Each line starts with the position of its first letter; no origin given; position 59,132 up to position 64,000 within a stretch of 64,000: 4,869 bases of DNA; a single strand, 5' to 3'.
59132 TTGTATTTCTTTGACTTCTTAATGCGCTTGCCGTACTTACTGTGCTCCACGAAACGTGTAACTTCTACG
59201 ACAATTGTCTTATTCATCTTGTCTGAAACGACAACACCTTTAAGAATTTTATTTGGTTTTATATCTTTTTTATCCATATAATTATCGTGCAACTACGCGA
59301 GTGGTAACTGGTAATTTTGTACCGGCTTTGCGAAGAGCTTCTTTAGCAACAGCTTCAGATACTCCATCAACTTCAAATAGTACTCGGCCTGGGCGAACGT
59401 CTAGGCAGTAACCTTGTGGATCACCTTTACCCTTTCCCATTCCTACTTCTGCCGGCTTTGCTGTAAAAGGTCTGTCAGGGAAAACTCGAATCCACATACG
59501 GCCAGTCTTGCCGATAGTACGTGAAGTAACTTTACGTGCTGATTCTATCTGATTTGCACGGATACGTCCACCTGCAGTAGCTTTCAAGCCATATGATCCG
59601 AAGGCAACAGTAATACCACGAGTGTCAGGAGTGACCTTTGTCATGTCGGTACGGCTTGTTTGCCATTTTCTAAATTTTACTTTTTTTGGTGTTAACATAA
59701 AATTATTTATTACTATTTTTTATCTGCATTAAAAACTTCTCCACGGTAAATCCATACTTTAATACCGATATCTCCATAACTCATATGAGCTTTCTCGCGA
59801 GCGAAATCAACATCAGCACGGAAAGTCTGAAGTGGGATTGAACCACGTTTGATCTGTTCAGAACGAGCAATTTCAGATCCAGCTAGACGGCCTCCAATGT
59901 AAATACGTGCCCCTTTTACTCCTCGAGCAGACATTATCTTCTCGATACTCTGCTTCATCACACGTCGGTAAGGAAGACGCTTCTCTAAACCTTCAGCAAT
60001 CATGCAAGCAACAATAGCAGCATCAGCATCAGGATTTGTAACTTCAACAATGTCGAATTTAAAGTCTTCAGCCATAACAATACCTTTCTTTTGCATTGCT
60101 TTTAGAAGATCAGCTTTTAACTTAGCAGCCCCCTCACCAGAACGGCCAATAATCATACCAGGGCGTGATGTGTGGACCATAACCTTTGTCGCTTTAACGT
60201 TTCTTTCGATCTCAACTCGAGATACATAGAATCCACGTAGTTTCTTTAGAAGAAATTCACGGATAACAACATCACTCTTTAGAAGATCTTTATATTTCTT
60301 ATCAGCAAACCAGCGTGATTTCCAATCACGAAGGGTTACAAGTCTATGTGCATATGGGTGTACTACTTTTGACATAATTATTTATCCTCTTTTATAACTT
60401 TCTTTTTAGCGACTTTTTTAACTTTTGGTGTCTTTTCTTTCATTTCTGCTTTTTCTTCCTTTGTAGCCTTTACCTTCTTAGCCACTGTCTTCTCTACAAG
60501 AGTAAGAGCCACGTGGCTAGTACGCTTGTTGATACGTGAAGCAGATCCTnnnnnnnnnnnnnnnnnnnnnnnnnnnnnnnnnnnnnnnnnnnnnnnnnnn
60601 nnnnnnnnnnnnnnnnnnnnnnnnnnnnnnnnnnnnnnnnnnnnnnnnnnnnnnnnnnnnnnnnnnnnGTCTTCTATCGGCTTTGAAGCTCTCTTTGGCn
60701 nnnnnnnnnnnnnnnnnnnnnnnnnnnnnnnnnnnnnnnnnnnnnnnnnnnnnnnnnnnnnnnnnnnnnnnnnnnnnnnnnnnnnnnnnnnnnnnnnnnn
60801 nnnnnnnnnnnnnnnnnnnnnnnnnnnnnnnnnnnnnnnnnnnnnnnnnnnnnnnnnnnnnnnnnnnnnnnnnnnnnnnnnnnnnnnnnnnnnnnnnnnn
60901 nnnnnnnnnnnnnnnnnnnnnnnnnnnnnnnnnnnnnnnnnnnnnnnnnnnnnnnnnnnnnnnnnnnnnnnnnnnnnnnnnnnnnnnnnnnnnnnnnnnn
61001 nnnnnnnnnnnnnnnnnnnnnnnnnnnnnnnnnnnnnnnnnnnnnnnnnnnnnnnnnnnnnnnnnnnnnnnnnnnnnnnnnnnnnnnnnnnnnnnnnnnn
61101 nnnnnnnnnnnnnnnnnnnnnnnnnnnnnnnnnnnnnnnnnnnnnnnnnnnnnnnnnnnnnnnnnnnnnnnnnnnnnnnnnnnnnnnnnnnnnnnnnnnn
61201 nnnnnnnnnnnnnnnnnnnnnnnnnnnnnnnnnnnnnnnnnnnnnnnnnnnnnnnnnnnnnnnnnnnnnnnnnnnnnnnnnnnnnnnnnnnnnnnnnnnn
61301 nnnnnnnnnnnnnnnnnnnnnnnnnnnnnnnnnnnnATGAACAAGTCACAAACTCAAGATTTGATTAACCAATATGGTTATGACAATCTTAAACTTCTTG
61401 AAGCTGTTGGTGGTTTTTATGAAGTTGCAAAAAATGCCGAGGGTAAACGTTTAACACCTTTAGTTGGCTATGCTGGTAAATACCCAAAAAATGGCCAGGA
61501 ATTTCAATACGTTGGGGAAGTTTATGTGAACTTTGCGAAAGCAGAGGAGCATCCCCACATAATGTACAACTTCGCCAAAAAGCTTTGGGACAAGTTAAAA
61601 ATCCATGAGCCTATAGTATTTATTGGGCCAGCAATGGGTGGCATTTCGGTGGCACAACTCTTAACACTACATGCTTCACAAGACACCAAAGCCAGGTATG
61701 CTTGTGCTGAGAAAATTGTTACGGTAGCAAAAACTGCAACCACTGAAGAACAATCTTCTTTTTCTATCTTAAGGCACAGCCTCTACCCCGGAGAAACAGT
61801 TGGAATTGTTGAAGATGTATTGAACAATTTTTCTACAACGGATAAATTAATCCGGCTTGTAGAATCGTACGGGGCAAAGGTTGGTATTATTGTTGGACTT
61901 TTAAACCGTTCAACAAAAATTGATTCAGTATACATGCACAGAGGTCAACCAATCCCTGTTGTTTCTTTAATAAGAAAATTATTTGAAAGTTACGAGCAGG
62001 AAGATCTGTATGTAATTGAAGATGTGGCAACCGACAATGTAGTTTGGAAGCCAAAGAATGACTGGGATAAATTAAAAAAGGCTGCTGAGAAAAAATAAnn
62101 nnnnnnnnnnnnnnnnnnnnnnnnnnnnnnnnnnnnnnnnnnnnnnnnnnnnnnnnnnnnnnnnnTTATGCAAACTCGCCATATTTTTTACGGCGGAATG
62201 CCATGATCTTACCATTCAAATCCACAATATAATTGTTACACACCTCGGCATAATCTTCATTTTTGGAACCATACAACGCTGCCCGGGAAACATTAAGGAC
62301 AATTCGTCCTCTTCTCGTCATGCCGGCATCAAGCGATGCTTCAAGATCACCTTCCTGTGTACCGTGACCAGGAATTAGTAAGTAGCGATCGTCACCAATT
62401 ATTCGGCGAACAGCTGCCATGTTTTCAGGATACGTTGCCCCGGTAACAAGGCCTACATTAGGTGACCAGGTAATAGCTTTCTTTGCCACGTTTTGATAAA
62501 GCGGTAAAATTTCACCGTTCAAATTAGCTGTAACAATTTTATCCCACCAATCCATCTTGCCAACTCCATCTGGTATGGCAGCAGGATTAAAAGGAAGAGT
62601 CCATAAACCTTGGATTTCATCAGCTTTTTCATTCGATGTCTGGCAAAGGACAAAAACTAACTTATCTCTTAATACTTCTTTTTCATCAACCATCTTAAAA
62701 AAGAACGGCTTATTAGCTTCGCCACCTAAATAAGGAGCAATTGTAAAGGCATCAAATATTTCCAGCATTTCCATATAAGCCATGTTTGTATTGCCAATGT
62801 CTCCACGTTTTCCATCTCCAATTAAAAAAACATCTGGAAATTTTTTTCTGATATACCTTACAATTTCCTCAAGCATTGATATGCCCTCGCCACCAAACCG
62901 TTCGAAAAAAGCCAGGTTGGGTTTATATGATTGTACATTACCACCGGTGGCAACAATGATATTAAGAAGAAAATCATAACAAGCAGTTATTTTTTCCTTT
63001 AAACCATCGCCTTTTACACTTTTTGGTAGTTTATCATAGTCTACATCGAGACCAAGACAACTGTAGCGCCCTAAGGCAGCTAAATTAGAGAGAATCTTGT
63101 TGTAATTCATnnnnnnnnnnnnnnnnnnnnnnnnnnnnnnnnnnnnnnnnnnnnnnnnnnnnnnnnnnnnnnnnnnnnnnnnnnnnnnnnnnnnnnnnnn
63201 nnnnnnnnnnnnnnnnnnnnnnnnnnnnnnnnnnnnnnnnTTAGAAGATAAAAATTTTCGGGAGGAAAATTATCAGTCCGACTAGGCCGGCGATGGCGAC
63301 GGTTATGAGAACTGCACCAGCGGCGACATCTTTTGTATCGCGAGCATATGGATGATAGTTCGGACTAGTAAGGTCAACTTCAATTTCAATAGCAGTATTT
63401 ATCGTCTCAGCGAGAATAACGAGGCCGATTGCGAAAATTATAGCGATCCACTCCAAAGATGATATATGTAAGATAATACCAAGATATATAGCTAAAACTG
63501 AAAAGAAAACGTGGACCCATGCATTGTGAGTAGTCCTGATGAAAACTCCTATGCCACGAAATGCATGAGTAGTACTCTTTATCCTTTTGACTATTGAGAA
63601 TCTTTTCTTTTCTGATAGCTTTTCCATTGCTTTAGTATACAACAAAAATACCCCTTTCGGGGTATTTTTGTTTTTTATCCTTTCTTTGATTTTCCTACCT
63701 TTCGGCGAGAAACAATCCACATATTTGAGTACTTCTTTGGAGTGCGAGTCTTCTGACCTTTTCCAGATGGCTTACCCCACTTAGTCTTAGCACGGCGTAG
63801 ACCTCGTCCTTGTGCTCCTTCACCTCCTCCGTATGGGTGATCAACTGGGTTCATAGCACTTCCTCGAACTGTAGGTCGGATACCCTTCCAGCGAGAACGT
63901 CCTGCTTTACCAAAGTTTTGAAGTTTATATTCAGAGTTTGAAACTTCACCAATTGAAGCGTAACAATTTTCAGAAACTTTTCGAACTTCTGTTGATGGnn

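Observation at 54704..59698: Ribosomal block lacks L30 and L29; L16 directly abuts S17 and S5 directly abuts L15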

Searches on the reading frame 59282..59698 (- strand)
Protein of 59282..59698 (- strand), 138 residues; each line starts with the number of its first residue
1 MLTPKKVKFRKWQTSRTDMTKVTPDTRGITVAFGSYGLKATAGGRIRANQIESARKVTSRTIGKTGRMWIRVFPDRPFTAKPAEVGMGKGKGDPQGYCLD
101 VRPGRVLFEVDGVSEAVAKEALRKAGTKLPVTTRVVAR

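Call 5: search_protein_families(library=pfam, proteins=[window:59282-59698:-])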
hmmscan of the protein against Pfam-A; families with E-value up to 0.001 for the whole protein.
window:59282-59698:- (138 aa): 1 family
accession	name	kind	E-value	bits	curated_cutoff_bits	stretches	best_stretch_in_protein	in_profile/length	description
PF00252.24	Ribosomal_L16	-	1.7e-42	144.9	27.9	1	4-136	1-132/132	Ribosomal protein L16p/L10e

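Call 6: find_encoding_contigs(protein=window:59285-59698:-, flank=10000, max_places=10)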
Protein window:59285-59698:- (138 aa): 2 contigs read that carry it; 2 places shown.
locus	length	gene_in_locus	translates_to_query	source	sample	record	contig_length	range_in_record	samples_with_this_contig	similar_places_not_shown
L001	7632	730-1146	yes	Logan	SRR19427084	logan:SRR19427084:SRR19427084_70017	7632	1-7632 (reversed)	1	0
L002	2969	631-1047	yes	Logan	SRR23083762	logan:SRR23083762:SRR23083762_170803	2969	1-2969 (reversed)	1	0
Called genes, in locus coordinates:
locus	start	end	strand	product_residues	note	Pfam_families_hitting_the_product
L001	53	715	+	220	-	PF07650:KH_2, PF00189:Ribosomal_S3_C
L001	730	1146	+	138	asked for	PF00252:Ribosomal_L16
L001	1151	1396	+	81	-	PF00366:Ribosomal_S17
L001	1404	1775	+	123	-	PF00238:Ribosomal_L14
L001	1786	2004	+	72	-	PF00467:KOW, PF17136:ribosomal_L24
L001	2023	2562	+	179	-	PF00281:Ribosomal_L5, PF00673:Ribosomal_L5_C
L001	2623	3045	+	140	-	-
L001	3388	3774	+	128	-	PF00410:Ribosomal_S8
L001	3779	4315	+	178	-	PF00347:Ribosomal_L6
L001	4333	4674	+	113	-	PF00861:Ribosomal_L18p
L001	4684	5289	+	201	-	PF00333:Ribosomal_S5, PF03719:Ribosomal_S5_C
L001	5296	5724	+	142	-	PF00828:Ribosomal_L27A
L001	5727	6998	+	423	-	PF00344:SecY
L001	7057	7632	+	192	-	?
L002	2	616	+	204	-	?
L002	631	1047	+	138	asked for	PF00252:Ribosomal_L16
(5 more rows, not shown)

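Call 7: find_related_loci(query=window:59285-59698:-, collection=genome_contigs, flank=6000)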
Query window:59285-59698:- (138 aa) in genome_contigs; peptide patterns used: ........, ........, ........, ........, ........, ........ (x = any residue, [..] = any of these).
600 stretches matched a pattern (row limit reached: there are more); 432 encode a relative of the query (tblastn E <= 1e-3); the best 80 are kept; 80 distinct loci.
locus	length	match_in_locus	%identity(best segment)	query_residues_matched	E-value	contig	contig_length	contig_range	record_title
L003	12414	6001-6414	95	1-138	6e-86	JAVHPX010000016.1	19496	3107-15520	MAG: Candidatus Paceibacterota bacterium isolate WB01no19_32_21 NODE_1805_length_19496_cov_13.092691, whole genome shotg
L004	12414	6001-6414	93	1-138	2e-85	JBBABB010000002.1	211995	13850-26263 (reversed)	MAG: Candidatus Paceibacterota bacterium isolate SO_2017_GW3_9 scaffold_77_c1_OW296A_2017, whole genome shotgun sequence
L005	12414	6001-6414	94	1-138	4e-85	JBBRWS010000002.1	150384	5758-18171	MAG: Candidatus Paceibacteria bacterium isolate La4_metabat2.065 La4_metabat2.065_K_115270_L_150384_cov_56.0051, whole g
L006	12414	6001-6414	93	1-138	7e-85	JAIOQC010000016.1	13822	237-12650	MAG: Candidatus Nomurabacteria bacterium isolate LakeFargette_0920_ALND_MAG_36_7 LacPavin_0920_ALND_scaffold_217289, who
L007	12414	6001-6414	94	1-138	8e-85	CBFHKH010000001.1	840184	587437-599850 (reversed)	MAG: Minisyncoccia bacterium isolate AGTU_16_bin_21_orig genome assembly, contig: AGTU_16_bin_21_orig_AGTU_16_c_00000000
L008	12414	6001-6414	93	1-138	2e-84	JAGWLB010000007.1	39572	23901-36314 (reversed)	MAG: Patescibacteria group bacterium isolate REEB175 contig-150_1022, whole genome shotgun sequence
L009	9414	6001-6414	93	1-138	2e-84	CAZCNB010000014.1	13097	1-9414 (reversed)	MAG TPA_asm: uncultured Candidatus Saccharibacteria bacterium isolate SRP135725_co1_330 genome assembly, contig: NODE_64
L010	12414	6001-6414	91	1-138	9e-84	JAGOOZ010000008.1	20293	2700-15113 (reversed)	MAG: Candidatus Paceibacterota bacterium isolate Gw_Bodden_bin_209 Gw_Bodden_3175_length_20293_cov_7.715065, whole genom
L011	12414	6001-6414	93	1-138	8e-84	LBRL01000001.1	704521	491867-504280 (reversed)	MAG: Candidatus Nomurabacteria bacterium GW2011_GWD2_36_14 US04_C0001, whole genome shotgun sequence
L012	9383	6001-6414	91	1-138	3e-83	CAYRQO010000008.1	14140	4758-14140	MAG TPA_asm: uncultured Candidatus Saccharibacteria bacterium isolate SRP286056_co1_511 genome assembly, contig: NODE_53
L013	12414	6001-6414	91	1-138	2e-83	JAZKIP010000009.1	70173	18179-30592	MAG: Patescibacteria group bacterium isolate ADI_DC_SW_02_SPN_11032020-bin045 DCSW02SPN_B045_0_000000000009, whole genom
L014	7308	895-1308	92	1-138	4e-83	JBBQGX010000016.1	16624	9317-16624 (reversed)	MAG: Candidatus Paceibacteria bacterium isolate Co_metawrap_936 Cmw_936_k141_3243484_length_16624_cov_13.9968, whole gen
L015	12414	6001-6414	92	1-138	4e-83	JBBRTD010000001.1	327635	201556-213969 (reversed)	MAG: Candidatus Paceibacteria bacterium isolate La2_metabat2.186 La2_metabat2.186_K_2668458L327635_cov_18.3548, whole ge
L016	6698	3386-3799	90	1-138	9e-83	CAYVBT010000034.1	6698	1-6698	MAG TPA_asm: uncultured Candidatus Saccharibacteria bacterium isolate binchicken_co113_107 genome assembly, contig: NODE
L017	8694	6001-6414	90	1-138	3e-82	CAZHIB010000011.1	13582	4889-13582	MAG TPA_asm: uncultured Candidatus Saccharibacteria bacterium isolate binchicken_co269_246 genome assembly, contig: NODE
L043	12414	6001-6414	72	1-138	2e-67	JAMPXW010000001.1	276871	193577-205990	MAG: Burkholderiales bacterium isolate R2F_R2FSRR_metabat.49 R2F_C10, whole genome shotgun sequence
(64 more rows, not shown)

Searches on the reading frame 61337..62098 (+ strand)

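Call 43: search_protein_families(library=pfam, proteins=[window:61337-62098:+], max_evalue=0.01)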
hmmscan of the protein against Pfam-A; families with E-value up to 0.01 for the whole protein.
window:61337-62098:+ (253 aa): 1 family
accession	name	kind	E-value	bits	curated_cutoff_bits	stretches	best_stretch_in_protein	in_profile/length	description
PF00156.33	Pribosyltran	-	1.1e-07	31.7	26.3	1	83-196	19-132/158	Phosphoribosyl transferase domain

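Call 54: search_protein_families(library=ncbifam, proteins=[window:61337-62098:+], max_evalue=0.01)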
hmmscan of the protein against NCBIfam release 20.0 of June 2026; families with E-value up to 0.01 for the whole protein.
window:61337-62098:+ (253 aa): 5 families
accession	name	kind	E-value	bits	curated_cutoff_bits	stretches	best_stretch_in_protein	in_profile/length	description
TIGR01367.1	pyrE_Therm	equivalog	6.4e-11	42.2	150.25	1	61-224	26-172/187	orotate phosphoribosyltransferase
NF002620.0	PRK02277.1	subfamily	3.4e-05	23.6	115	1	60-198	53-186/201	orotate phosphoribosyltransferase-like protein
TIGR00336.1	pyrE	equivalog_domain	0.00021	21.1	106.8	1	61-212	23-168/173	orotate phosphoribosyltransferase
NF006328.0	PRK08558.1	equivalog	0.0018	17.9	184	1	63-209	83-234/238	adenine phosphoribosyltransferase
TIGR01203.1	HGPRTase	equivalog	0.0049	16.7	150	0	88-194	24-127/167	hypoxanthine phosphoribosyltransferase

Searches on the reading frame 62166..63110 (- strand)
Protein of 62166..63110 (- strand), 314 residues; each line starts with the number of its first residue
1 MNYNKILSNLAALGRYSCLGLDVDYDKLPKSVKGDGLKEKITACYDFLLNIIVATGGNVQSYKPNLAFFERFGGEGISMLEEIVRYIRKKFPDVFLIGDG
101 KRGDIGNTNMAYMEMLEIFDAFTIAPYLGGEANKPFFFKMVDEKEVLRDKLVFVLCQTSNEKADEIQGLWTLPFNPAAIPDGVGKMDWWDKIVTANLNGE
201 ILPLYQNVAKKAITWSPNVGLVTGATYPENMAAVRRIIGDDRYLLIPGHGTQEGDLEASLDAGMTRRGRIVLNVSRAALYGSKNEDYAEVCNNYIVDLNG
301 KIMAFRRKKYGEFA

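Call 43: search_protein_families(library=pfam, proteins=[window:62166-63110:-], max_evalue=0.01)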
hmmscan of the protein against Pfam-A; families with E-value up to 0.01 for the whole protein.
window:62166-63110:- (314 aa): 1 family
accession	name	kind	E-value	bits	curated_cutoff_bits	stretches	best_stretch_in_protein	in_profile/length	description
PF00215.30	OMPdecase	-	5.7e-15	56.2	27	1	18-168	4-124/221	Orotidine 5'-phosphate decarboxylase / HUMPS family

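Call 54: search_protein_families(library=ncbifam, proteins=[window:62166-63110:-], max_evalue=0.01)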
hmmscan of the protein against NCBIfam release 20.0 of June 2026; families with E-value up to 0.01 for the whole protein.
window:62166-63110:- (314 aa): 3 families
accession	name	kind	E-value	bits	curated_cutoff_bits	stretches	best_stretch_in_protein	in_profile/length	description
TIGR02127.1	pyrF_sub2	equivalog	8.7e-47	159.5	110.6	1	15-287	14-256/261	orotidine-5'-phosphate decarboxylase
NF004034.0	PRK05500.1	equivalog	6e-23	81.2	656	2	4-168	5-157/478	bifunctional orotidine-5'-phosphate decarboxylase/orotate phosphoribosyltransferase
NF010386.0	PRK13813.1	equivalog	7.6e-05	22.4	208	1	207-263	131-186/216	orotidine 5'-phosphate decarboxylase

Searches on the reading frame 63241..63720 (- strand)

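Call 43: search_protein_families(library=pfam, proteins=[window:63241-63720:-], max_evalue=0.01)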
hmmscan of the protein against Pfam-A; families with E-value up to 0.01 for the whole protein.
window:63241-63720:- (159 aa): 1 family
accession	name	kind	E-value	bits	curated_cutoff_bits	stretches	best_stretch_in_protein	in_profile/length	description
PF01219.24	DAGK_prokar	-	3e-31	107.7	22.3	1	52-152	2-102/102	Prokaryotic diacylglycerol kinase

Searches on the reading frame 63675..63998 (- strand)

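Call 43: search_protein_families(library=pfam, proteins=[window:63675-63998:-], max_evalue=0.01)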
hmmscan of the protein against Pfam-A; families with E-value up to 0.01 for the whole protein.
window:63675-63998:- (107 aa): 1 family
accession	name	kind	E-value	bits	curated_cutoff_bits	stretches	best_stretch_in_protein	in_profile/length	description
PF03947.24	Ribosomal_L2_C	-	5.3e-28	98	33.7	1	1-75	53-126/126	Ribosomal Proteins L2, C-terminal domain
